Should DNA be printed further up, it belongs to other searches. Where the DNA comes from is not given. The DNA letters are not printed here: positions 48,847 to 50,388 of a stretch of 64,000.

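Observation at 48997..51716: Two unassigned fold-type-II PLP enzymes occupy the operon core where the canonical cluster has YgeX; no carbamate kinase is present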

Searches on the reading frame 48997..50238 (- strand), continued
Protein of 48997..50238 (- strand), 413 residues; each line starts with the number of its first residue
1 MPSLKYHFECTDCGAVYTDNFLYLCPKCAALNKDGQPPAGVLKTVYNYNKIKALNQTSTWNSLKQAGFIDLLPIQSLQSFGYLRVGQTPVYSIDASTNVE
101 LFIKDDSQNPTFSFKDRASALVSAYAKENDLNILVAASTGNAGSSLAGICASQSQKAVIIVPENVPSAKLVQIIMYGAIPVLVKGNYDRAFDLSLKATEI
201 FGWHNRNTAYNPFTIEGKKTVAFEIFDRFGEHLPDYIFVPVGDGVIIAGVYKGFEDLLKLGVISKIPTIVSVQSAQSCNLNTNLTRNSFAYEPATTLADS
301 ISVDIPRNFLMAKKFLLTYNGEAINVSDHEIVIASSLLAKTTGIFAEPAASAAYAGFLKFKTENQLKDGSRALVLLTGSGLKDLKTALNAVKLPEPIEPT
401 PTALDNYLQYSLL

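Call 60: search_solved_structures(query=window:48997-50238:-, max_evalue=1e-40, show_alignments=4)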
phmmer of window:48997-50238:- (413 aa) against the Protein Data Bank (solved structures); distinct sequences matched with E-value up to 1e-40: 4.
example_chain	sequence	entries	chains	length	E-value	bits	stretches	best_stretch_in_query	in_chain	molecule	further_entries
6cgq_A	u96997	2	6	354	1.7e-47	165.6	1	68-410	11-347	Threonine synthase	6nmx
2zsj_A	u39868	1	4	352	1.3e-46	162.6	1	72-399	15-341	Threonine synthase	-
2d1f_A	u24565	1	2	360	2.3e-43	152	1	67-403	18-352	Threonine synthase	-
1uim_A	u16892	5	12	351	3.5e-43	151.4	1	70-398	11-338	Threonine Synthase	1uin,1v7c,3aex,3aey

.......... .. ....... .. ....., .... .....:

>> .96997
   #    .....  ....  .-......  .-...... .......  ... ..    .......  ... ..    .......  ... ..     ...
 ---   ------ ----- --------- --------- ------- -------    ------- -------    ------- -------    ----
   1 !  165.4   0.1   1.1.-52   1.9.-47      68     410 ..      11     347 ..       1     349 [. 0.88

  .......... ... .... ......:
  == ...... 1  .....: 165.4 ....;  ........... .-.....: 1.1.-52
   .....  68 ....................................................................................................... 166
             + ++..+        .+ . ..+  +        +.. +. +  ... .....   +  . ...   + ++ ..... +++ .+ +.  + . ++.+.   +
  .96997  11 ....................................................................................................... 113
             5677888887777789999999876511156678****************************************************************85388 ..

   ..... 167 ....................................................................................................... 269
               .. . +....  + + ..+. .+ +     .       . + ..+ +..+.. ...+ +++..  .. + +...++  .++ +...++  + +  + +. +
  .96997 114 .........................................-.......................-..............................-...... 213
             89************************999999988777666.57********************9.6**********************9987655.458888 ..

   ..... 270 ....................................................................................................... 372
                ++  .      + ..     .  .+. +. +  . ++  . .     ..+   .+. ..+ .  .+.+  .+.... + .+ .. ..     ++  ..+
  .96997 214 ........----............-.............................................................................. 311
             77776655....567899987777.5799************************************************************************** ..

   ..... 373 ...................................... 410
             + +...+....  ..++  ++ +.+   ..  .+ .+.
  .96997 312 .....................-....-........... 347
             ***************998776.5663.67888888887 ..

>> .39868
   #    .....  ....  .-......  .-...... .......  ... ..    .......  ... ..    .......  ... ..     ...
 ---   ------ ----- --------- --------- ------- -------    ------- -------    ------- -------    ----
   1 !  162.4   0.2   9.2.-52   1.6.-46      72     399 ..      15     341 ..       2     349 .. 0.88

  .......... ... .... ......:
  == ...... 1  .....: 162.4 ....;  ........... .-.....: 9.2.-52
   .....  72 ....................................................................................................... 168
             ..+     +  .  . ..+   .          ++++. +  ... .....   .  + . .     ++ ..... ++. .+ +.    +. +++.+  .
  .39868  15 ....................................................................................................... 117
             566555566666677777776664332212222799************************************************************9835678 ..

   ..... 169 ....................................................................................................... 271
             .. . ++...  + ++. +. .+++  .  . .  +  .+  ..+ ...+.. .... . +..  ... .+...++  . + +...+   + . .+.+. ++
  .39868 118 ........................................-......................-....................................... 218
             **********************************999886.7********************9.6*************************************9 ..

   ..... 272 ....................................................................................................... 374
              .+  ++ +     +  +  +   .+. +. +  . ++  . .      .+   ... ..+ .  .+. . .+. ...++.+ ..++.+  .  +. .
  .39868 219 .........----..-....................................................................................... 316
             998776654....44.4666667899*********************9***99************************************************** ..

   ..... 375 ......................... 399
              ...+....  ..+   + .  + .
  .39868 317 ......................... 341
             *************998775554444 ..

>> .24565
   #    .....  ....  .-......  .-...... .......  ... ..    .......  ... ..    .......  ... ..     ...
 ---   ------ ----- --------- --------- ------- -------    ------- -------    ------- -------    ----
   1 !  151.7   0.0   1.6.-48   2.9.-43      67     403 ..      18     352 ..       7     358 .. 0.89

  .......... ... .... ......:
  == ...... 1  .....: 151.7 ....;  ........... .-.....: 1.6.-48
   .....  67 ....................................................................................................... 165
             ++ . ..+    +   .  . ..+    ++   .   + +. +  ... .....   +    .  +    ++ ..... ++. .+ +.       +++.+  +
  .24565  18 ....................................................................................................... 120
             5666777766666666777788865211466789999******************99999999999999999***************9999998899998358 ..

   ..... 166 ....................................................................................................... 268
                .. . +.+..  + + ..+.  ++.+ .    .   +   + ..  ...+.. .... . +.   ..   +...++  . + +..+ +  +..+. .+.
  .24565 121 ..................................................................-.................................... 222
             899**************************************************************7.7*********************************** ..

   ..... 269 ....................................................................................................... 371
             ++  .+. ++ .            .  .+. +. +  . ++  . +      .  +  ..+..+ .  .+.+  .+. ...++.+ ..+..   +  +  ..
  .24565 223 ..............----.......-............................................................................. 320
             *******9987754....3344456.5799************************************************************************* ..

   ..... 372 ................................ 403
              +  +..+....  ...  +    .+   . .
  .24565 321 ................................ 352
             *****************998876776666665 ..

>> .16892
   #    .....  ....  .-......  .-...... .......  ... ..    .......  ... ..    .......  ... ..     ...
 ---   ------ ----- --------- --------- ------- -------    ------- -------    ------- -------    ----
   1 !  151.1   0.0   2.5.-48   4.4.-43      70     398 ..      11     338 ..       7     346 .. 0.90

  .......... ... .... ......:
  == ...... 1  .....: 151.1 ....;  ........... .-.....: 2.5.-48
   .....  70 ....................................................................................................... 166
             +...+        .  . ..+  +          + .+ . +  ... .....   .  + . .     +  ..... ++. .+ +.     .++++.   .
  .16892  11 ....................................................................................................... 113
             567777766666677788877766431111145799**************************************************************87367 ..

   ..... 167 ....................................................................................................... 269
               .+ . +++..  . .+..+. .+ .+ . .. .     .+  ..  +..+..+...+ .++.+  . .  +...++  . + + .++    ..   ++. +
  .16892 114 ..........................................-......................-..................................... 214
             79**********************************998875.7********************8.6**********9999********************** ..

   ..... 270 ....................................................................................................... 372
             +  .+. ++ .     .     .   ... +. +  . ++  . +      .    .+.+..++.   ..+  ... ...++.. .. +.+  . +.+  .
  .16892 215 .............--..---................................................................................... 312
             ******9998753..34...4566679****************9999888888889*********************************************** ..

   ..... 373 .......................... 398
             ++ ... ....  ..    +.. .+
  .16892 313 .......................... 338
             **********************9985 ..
